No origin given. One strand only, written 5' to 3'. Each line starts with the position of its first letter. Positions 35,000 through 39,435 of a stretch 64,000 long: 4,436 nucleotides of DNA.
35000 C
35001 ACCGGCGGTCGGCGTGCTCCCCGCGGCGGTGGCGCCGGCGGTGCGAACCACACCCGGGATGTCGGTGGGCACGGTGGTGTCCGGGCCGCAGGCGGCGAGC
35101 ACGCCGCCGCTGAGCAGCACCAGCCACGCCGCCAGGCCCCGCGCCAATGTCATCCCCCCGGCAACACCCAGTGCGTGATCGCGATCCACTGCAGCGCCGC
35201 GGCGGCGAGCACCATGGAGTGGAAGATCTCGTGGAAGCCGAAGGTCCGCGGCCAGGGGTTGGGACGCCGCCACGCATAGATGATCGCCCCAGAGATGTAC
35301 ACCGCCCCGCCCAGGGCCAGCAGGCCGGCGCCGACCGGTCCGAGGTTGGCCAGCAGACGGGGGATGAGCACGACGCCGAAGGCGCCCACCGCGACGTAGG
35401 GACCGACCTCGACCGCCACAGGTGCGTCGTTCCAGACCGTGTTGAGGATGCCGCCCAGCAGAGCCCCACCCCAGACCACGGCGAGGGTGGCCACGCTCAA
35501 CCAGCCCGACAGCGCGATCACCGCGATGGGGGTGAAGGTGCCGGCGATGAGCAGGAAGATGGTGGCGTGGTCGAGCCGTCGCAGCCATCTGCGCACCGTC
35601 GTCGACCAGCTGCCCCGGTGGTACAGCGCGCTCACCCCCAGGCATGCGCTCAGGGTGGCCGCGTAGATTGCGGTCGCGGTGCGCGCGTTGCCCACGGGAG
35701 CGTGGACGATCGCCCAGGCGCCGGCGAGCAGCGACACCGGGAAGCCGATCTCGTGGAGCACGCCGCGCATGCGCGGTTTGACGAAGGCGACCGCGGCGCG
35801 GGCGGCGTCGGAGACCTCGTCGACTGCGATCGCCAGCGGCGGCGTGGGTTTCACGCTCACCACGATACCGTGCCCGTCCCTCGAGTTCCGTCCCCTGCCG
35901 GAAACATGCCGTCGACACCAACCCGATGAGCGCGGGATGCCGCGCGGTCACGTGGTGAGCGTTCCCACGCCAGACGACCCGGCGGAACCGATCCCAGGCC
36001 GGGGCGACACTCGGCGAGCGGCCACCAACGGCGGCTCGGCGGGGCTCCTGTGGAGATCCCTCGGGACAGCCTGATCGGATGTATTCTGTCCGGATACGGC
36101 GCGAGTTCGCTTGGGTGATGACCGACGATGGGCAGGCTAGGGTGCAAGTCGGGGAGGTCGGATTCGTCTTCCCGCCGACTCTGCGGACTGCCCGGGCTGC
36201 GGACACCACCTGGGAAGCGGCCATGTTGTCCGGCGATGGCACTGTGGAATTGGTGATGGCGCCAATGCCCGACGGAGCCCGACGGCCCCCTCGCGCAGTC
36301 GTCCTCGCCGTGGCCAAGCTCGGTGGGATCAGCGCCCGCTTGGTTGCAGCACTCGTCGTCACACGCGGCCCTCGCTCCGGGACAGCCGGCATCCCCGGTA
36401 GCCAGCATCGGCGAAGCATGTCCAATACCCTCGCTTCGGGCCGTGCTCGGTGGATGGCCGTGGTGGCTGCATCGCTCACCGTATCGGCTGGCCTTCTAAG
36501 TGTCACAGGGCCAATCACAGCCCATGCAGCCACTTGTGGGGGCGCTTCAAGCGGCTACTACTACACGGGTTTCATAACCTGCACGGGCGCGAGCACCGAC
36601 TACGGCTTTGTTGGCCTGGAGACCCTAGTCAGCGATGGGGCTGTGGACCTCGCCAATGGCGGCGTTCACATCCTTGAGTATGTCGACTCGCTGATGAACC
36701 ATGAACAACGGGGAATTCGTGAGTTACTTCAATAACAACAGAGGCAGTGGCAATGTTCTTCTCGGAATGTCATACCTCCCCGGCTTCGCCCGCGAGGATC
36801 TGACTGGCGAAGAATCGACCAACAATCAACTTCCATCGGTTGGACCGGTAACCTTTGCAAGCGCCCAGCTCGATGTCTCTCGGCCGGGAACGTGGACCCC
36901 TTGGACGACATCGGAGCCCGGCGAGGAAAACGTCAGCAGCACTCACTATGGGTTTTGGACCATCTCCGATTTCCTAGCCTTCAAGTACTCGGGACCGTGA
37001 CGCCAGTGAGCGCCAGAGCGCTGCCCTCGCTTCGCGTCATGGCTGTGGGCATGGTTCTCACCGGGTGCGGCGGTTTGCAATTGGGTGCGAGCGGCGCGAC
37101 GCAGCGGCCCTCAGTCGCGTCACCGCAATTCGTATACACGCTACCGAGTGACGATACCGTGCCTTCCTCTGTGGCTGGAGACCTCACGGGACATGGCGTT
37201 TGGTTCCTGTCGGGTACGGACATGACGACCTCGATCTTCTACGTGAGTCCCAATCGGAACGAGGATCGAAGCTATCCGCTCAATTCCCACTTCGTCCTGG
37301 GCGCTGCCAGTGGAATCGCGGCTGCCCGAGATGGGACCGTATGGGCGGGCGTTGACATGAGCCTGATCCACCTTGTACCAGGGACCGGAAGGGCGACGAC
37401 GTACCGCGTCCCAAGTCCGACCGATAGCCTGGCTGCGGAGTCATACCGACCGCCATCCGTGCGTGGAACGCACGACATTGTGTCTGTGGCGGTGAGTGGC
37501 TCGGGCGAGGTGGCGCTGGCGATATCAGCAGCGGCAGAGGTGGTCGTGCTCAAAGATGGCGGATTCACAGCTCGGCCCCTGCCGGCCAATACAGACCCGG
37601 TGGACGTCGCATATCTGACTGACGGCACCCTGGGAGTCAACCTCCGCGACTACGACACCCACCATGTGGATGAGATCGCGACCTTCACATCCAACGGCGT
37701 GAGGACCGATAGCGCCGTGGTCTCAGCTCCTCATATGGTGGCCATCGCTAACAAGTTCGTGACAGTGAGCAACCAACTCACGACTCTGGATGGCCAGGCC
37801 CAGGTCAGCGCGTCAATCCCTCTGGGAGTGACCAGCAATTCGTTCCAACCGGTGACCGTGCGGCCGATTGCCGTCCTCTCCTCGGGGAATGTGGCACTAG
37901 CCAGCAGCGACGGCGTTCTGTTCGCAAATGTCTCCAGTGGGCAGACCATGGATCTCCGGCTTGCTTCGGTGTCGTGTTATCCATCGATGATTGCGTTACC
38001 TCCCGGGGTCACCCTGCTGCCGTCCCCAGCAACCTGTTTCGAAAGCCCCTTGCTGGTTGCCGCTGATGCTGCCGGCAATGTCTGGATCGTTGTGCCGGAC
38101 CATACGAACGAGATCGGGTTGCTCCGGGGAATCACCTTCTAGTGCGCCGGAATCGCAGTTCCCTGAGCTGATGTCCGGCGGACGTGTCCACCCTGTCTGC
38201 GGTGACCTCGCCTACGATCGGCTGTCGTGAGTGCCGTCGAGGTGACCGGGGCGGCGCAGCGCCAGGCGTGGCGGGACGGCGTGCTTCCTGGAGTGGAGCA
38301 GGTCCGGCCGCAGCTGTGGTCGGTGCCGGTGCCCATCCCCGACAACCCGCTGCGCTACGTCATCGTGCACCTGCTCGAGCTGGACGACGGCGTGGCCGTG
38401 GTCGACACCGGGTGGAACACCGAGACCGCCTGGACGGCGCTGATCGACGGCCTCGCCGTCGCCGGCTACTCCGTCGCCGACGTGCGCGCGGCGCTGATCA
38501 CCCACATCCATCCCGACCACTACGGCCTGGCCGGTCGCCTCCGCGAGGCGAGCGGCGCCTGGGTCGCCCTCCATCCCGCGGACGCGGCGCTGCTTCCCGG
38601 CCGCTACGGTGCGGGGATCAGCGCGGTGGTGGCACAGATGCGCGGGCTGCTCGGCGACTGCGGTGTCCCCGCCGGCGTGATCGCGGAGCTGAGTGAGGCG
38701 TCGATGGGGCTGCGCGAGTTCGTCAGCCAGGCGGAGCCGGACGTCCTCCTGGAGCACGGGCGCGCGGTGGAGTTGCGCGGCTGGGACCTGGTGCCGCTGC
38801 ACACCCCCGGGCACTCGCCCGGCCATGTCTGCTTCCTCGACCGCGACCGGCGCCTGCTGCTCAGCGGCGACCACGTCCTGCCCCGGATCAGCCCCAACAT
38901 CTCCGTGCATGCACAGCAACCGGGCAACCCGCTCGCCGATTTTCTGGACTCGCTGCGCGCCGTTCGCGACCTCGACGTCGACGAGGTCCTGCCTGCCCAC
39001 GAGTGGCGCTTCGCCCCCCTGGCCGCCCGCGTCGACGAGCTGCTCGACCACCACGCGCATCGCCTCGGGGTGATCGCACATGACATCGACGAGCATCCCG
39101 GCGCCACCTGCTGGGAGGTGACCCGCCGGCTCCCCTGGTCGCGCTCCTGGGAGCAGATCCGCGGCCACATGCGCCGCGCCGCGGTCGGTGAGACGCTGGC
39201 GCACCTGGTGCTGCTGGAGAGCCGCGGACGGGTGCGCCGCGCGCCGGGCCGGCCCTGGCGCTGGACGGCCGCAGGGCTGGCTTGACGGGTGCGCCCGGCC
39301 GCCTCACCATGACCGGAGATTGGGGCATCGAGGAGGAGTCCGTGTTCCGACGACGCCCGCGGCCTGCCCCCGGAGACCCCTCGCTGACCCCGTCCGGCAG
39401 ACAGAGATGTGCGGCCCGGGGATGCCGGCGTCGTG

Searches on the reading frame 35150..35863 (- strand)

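Call 82: search_protein_families(library=pfam, proteins=[window:35150-35863:-], max_evalue=0.00001)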
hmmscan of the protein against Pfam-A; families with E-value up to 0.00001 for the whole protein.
window:35150-35863:- (237 aa): 1 family
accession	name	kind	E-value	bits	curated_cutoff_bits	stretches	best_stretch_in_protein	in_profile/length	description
PF03006.26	HlyIII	-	2.5e-45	155.3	26.2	1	27-225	3-223/224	Haemolysin-III related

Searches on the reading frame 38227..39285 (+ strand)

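Call 81: search_protein_families(library=pfam, proteins=[window:38227-39285:+], max_evalue=0.00001)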
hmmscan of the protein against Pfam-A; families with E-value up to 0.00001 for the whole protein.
window:38227-39285:+ (352 aa): 1 family
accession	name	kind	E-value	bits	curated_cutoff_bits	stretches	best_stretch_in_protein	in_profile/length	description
PF00753.33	Lactamase_B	-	4.8e-30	105.4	22.7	1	47-258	8-196/196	Metallo-beta-lactamase superfamily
